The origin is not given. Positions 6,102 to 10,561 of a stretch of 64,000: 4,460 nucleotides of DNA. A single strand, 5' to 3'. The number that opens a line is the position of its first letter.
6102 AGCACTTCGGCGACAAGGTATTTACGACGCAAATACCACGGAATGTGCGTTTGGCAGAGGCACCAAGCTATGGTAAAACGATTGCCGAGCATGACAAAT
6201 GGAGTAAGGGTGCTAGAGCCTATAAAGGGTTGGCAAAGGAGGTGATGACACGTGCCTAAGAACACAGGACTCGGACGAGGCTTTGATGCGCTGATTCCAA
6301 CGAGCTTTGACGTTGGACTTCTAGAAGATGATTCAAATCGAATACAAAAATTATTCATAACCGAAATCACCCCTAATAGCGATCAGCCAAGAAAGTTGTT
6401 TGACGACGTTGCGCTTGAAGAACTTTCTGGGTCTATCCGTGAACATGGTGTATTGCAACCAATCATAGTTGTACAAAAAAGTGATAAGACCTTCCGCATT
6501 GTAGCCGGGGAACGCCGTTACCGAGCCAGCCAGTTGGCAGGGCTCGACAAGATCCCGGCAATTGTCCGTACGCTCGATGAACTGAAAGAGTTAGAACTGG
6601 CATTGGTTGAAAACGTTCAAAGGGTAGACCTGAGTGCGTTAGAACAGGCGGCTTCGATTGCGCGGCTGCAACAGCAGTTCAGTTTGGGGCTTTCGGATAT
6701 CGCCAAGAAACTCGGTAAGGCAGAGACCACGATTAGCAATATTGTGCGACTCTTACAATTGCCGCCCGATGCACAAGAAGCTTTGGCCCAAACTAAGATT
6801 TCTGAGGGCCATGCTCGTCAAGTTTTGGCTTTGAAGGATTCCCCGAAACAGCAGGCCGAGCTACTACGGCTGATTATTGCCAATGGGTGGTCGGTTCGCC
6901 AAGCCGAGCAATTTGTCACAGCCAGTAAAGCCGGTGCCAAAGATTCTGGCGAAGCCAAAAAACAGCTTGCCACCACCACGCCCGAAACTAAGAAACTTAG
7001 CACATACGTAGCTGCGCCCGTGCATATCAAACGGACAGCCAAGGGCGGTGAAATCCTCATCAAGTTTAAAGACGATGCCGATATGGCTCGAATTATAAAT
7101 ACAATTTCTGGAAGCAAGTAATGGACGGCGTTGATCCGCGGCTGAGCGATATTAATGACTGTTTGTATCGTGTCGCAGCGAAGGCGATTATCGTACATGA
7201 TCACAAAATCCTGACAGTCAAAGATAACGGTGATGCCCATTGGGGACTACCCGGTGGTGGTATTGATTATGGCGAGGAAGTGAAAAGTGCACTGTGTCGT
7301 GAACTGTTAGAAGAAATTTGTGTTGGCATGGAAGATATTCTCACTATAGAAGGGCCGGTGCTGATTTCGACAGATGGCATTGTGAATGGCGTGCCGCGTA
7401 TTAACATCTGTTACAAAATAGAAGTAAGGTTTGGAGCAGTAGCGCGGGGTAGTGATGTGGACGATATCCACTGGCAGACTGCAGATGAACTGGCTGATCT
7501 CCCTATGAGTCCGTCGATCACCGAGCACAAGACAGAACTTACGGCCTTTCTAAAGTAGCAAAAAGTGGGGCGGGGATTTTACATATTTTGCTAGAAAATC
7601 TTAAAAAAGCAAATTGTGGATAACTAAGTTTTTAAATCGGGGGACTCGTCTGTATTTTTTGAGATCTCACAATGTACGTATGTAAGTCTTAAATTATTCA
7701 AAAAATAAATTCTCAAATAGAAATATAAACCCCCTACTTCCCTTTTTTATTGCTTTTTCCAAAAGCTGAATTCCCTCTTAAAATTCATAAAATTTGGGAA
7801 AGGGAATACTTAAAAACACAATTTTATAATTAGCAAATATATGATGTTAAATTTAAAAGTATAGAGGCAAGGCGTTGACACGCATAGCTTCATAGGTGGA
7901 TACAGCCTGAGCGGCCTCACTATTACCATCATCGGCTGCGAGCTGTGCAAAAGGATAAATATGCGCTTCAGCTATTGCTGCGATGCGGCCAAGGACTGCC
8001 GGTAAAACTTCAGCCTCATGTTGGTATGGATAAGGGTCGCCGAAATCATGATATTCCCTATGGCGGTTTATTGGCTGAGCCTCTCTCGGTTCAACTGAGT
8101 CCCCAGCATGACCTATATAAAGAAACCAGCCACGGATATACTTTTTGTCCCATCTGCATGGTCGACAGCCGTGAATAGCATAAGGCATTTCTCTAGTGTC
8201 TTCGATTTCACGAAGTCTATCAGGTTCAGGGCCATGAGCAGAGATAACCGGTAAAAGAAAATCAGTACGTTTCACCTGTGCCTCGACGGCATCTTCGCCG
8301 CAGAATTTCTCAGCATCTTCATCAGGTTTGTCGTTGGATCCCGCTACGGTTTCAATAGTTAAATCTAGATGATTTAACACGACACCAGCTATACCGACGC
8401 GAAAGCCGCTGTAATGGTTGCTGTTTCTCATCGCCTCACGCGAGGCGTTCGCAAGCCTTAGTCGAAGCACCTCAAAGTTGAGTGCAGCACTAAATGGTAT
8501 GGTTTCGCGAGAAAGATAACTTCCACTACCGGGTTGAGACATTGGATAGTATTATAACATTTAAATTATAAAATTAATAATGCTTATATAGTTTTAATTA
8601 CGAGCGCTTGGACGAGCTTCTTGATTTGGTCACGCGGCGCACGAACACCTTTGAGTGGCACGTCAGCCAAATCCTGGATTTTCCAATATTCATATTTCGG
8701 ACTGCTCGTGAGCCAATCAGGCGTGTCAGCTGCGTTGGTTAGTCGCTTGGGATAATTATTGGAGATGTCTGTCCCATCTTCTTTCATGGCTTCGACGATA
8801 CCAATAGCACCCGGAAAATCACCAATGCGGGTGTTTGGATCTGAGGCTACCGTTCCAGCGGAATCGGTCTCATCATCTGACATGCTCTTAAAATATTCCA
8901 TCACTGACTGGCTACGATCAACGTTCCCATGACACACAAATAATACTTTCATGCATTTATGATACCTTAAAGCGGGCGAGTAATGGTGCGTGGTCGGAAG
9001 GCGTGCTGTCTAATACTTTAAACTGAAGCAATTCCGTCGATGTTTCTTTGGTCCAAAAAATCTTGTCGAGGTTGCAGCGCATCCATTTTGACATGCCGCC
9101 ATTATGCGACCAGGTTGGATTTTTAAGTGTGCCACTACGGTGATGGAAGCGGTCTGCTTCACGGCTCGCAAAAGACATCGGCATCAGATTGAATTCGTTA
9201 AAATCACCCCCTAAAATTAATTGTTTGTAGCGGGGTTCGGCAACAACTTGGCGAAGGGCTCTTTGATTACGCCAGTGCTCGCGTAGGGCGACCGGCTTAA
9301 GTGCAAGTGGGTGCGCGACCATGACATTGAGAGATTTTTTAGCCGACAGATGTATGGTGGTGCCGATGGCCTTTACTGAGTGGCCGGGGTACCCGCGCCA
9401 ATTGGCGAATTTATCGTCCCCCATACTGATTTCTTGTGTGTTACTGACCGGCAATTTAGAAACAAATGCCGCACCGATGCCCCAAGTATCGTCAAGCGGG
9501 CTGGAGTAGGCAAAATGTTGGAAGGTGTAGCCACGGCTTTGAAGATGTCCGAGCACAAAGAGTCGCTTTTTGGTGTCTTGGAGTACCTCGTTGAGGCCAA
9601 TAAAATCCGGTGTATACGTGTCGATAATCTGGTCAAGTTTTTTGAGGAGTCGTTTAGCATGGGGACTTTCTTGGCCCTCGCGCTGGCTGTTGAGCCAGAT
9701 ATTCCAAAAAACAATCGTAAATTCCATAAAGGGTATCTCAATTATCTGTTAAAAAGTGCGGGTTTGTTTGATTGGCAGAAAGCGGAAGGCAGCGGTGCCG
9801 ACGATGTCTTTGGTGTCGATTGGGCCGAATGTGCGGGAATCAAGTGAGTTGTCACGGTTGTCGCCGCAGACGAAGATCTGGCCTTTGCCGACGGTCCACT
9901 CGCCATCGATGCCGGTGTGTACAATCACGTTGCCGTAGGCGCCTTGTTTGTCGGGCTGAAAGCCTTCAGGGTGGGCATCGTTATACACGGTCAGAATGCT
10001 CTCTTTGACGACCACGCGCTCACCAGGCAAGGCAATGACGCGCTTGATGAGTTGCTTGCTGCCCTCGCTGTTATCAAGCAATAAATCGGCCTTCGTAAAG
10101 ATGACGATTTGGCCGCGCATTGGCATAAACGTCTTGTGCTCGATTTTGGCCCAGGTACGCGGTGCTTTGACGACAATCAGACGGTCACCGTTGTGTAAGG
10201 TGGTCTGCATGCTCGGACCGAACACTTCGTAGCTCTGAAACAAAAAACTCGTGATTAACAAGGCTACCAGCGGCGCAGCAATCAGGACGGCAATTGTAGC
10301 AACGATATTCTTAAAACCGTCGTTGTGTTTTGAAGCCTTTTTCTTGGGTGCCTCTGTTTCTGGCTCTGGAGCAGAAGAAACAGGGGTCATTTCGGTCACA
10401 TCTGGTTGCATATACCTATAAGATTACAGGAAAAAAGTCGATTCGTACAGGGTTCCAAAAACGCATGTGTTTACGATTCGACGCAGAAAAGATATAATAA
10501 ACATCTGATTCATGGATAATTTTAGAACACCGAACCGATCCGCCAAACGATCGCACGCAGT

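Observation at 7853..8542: Divergent, extended cytidine-deaminase-fold protein with its own leaderless-type promoter at the end of an envelope/phosphatase gene string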

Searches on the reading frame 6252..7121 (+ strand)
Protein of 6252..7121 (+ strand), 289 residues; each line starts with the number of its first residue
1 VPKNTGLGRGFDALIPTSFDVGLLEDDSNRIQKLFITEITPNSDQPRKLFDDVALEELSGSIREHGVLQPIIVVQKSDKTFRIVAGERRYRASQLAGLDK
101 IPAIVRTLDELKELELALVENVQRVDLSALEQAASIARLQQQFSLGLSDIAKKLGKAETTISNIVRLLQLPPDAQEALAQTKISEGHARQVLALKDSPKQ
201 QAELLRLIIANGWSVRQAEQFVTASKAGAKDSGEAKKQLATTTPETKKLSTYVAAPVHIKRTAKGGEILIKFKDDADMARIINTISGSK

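Call 34: find_related_loci(query=window:6252-7121:+, collection=genome_contigs, flank=10000)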
Query window:6252-7121:+ (289 aa) in genome_contigs; peptide patterns used: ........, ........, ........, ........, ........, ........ (x = any residue, [..] = any of these).
599 stretches matched a pattern (row limit reached: there are more); 272 encode a relative of the query (tblastn E <= 1e-3); the best 80 are kept; 80 distinct loci.
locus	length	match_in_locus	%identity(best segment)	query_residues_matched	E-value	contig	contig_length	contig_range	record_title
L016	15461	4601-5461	78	1-287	8e-146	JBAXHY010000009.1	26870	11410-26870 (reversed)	MAG: bacterium isolate ELA335 MAG335_9, whole genome shotgun sequence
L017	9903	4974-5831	63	2-288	5e-117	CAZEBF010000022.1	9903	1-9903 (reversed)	MAG TPA_asm: uncultured Candidatus Saccharibacteria bacterium isolate SRP286056_co1_136 genome assembly, contig: NODE_89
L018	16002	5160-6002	60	6-286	7e-109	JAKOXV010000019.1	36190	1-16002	MAG: bacterium isolate JPNG_metabat.9 k201_124296, whole genome shotgun sequence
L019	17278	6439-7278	58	6-285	5e-108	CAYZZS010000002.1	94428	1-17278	MAG TPA_asm: uncultured Candidatus Saccharibacteria bacterium isolate SRP144015_co1_48 genome assembly, contig: NODE_121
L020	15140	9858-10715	56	1-286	4e-108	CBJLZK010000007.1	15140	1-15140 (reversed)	MAG TPA_asm: uncultured bacterium isolate SRR27822709_concoct_53 genome assembly, contig: ERZ27339097.1666, whole genome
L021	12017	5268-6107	59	3-282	2e-107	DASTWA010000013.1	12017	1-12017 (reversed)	MAG TPA_asm: Candidatus Saccharimonadales bacterium isolate SMAG_U2374 k141_1286907, whole genome shotgun sequence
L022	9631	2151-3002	56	3-286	2e-106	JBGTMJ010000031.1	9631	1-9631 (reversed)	MAG: Candidatus Saccharimonadales bacterium isolate JTS-RE36 k141_5993732, whole genome shotgun sequence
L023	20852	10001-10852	55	3-286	1e-105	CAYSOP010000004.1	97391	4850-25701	MAG TPA_asm: uncultured Candidatus Saccharibacteria bacterium isolate SRP200132_co1_551 genome assembly, contig: NODE_24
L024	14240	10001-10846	57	5-285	3e-105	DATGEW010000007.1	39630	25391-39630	MAG TPA_asm: Candidatus Saccharimonadales bacterium isolate SMAG_U9712 k141_1237605, whole genome shotgun sequence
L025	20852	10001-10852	57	2-285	6e-105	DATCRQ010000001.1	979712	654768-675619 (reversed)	MAG TPA_asm: Candidatus Saccharimonadales bacterium isolate SMAG_U7283 k141_89128, whole genome shotgun sequence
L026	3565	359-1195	60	6-286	2e-106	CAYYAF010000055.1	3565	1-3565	MAG TPA_asm: uncultured Candidatus Saccharibacteria bacterium isolate SRP200132_co2_28 genome assembly, contig: NODE_393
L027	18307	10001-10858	59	3-285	7e-105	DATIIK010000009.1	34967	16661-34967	MAG TPA_asm: Candidatus Saccharimonadales bacterium isolate SMAG_U15663 k141_180486, whole genome shotgun sequence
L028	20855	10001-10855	57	3-286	2e-104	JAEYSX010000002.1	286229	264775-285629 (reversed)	MAG: Candidatus Parcubacteria bacterium isolate OH_CBlB_112 k127_2884060, whole genome shotgun sequence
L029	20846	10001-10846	57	3-285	4e-104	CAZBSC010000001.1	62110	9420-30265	MAG TPA_asm: uncultured Candidatus Saccharibacteria bacterium isolate binchicken_co245_213 genome assembly, contig: NODE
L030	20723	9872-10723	59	2-285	4e-104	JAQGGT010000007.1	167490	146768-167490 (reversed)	MAG: Candidatus Saccharibacteria bacterium isolate RYN_414 scaffold_4123009, whole genome shotgun sequence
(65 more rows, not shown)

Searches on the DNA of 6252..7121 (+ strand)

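Call 80: search_rna_families(source=L070, start=5700, end=6600, threshold=gathering)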
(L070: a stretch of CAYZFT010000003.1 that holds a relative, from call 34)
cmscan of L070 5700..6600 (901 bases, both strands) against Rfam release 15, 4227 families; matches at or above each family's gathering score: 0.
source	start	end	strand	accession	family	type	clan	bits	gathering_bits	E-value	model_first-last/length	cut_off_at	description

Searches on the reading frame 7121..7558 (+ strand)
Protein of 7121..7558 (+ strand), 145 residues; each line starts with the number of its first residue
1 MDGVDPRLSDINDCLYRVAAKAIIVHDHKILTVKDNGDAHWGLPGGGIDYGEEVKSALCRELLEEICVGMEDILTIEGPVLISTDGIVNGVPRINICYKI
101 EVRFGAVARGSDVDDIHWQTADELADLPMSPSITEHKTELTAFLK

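Call 3: search_protein_families(library=pfam, proteins=[window:7121-7558:+], max_evalue=1)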
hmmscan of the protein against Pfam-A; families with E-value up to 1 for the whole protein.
window:7121-7558:+ (145 aa): 2 families
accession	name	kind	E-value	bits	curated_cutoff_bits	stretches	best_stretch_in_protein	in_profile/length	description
PF00293.34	NUDIX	-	2.9e-10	40.7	21.1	1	16-129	2-123/134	NUDIX domain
PF22327.2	Nudt16-like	-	0.00085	19.7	27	1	38-73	32-68/161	U8 snoRNA-decapping enzyme-like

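Call 59: search_protein_families(library=ncbifam, proteins=[window:7121-7558:+], max_evalue=0.001)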
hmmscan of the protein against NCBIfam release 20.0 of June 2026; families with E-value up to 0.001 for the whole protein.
window:7121-7558:+ (145 aa): 12 families
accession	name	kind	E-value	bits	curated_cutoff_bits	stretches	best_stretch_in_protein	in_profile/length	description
NF006530.0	PRK08999.1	equivalog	2e-08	33.6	245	1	18-131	8-119/315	Nudix family hydrolase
NF001936.0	PRK00714.1-3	equivalog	2.8e-08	33.8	118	1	32-75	28-71/155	RNA pyrophosphohydrolase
NF001938.0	PRK00714.1-5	equivalog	1.7e-07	30.8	116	1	34-74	40-80/172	RNA pyrophosphohydrolase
NF001934.0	PRK00714.1-1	equivalog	9.2e-07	28.4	241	1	16-74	7-66/176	RNA pyrophosphohydrolase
NF001937.0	PRK00714.1-4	equivalog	3e-06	26.9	139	1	16-76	7-68/161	RNA pyrophosphohydrolase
NF001935.0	PRK00714.1-2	equivalog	4.1e-05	23.1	259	1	28-72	20-64/183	RNA pyrophosphohydrolase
NF007834.0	PRK10546.1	equivalog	8e-05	22.5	156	1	21-69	8-60/135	pyrimidine (deoxy)nucleoside triphosphate diphosphatase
TIGR00586.1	mutt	equivalog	0.00015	21.8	97.9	1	28-69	17-62/129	8-oxo-dGTP diphosphatase MutT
NF012016.0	PRK15472.1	equivalog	0.00018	21.2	95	1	39-74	31-64/141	nucleoside triphosphatase NudI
NF003787.0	PRK05379.1-4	equivalog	0.00019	20.5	449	1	18-70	209-264/346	bifunctional nicotinamide-nucleotide adenylyltransferase/Nudix hydroxylase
NF008044.0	PRK10776.1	equivalog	0.00022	21.1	148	1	22-73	10-65/130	8-oxo-dGTP diphosphatase MutT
NF008736.0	PRK11762.1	equivalog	0.00037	20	169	1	40-76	75-111/186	ADP compounds hydrolase NudE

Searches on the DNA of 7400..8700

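Call 52: search_rna_families(source=window, start=7400, end=8700, threshold=evalue, max_evalue=1)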
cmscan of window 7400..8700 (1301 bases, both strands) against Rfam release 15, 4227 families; matches with E-value up to 1: 1.
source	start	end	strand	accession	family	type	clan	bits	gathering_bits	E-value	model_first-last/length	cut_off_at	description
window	7568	7669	+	RF01978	HOTAIRM1_4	Gene; lncRNA;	-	24.3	40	0.7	1-102/102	no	HOX antisense intergenic RNA myeloid 1 conserved region 4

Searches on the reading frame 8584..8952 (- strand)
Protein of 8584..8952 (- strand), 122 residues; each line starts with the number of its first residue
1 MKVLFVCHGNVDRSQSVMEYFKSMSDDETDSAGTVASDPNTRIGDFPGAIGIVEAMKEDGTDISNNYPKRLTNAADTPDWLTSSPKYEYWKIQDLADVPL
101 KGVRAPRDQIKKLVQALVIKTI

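Call 3: search_protein_families(library=pfam, proteins=[window:8584-8952:-], max_evalue=1)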
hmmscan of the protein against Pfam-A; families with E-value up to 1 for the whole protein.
window:8584-8952:- (122 aa): 1 family
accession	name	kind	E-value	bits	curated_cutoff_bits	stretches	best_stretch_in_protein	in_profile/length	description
PF01451.26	LMWPc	-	5.9e-05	23.7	23.2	1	3-73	1-72/144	Low molecular weight phosphotyrosine protein phosphatase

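Call 15: search_protein_families(library=padloc, proteins=[window:8584-8952:-], max_evalue=1)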
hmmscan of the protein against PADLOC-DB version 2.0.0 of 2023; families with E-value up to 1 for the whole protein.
window:8584-8952:- (122 aa): 0 families

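Call 59: search_protein_families(library=ncbifam, proteins=[window:8584-8952:-], max_evalue=0.001)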
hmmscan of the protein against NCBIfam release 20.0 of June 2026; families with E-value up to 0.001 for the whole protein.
window:8584-8952:- (122 aa): 3 families
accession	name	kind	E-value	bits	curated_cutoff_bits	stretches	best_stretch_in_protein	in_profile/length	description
TIGR02689.1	ars_reduc_gluta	equivalog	1e-07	32.2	157.6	0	2-73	2-66/126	arsenate reductase, glutathione/glutaredoxin type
TIGR02691.1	arsC_pI258_fam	equivalog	5.6e-05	23.4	174.3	0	3-68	1-59/129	arsenate reductase (thioredoxin)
NF010053.0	PRK13530.1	subfamily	0.00047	20.5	215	0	3-66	6-62/133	arsenate reductase (thioredoxin)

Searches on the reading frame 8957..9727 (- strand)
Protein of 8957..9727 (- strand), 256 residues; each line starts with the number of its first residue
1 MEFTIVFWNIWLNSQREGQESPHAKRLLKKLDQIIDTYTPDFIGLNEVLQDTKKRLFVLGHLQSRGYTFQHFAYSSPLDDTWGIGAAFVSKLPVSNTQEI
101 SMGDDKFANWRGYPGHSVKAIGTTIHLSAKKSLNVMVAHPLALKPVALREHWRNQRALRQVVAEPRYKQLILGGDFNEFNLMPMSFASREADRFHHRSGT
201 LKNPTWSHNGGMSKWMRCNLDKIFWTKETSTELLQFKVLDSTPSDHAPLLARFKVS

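Call 3: search_protein_families(library=pfam, proteins=[window:8957-9727:-], max_evalue=1)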
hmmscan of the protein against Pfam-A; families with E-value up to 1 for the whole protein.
window:8957-9727:- (256 aa): 1 family
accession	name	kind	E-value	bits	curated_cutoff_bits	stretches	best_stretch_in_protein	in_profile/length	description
PF03372.29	Exo_endo_phos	-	2.6e-13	50.7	24.5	1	8-246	3-225/225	Endonuclease/Exonuclease/phosphatase family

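Call 15: search_protein_families(library=padloc, proteins=[window:8957-9727:-], max_evalue=1)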
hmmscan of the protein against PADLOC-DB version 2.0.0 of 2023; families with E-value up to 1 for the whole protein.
window:8957-9727:- (256 aa): 0 families

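Call 59: search_protein_families(library=ncbifam, proteins=[window:8957-9727:-], max_evalue=0.001)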
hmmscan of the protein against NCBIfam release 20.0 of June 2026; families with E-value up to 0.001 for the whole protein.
window:8957-9727:- (256 aa): 1 family
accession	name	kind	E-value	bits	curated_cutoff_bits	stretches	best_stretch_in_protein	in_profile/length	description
NF003842.0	PRK05421.1-4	equivalog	4.8e-08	32.7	144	1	2-255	31-257/259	endonuclease/exonuclease/phosphatase family protein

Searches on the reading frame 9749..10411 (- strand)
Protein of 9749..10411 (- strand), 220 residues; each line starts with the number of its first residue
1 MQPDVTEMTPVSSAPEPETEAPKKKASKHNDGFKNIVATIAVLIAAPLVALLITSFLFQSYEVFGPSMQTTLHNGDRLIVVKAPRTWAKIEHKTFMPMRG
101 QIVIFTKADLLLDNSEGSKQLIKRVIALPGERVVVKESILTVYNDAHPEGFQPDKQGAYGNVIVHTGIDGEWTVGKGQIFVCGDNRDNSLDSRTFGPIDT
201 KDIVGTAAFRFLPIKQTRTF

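Call 3: search_protein_families(library=pfam, proteins=[window:9749-10411:-], max_evalue=1)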
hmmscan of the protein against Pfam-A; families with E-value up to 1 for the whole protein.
window:9749-10411:- (220 aa): 1 family
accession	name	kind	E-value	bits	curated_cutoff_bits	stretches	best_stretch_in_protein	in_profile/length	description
PF10502.14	Peptidase_S26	-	9.4e-38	130.2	22.9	1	39-211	4-167/168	Signal peptidase, peptidase S26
